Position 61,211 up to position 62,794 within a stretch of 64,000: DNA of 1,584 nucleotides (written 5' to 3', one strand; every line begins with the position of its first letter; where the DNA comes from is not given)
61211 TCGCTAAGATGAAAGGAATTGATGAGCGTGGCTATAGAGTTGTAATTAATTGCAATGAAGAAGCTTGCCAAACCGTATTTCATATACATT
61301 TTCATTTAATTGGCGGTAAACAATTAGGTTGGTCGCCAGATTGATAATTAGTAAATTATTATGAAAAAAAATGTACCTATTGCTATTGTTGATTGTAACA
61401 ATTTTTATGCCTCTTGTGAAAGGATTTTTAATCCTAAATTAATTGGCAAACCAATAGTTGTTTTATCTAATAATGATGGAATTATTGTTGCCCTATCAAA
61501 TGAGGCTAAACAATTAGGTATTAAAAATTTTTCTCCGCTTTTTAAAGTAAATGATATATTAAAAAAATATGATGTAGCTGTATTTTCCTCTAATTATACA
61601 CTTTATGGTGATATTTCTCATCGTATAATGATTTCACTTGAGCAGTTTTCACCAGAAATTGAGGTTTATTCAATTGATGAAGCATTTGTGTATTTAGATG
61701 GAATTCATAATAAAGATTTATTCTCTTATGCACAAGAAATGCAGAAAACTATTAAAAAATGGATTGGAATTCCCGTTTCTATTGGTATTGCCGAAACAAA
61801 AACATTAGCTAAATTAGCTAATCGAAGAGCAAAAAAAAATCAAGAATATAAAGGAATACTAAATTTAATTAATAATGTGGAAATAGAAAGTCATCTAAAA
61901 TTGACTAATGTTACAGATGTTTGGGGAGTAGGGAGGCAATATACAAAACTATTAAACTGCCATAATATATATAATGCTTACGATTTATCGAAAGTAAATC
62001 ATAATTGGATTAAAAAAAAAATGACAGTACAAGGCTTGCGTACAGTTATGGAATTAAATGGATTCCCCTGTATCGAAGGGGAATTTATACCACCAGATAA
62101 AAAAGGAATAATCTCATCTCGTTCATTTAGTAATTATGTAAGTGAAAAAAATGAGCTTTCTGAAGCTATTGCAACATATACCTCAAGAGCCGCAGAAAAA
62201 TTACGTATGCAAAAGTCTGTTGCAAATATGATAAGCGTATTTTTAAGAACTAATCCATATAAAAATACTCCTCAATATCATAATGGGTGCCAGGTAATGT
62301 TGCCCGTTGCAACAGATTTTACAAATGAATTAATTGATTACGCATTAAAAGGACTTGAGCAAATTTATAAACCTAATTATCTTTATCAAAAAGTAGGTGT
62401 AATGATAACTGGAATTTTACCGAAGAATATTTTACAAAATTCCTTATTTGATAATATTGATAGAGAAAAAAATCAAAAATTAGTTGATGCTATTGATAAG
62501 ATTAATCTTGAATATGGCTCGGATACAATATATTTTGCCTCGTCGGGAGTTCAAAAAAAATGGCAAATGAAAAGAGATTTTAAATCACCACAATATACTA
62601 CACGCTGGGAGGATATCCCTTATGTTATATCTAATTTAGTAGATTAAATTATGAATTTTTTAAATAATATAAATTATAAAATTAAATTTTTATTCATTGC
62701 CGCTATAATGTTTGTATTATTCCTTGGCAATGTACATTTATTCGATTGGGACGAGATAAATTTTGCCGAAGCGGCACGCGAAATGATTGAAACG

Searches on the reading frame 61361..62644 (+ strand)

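Call 29: search_protein_families(library=pfam, proteins=[window:61361-62644:+], max_evalue=0.001)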
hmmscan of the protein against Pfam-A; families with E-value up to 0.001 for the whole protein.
window:61361-62644:+ (428 aa): 3 families
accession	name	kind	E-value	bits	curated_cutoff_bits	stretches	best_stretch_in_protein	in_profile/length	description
PF00817.25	IMS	-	2.1e-39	135.2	23.2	1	10-154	1-147/148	impB/mucB/samB family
PF13438.11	DUF4113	-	6.2e-22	77.8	24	1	372-422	1-51/51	Domain of unknown function (DUF4113)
PF11799.13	IMS_C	-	8.3e-20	71.7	20.7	1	247-362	1-109/109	impB/mucB/samB family C-terminal domain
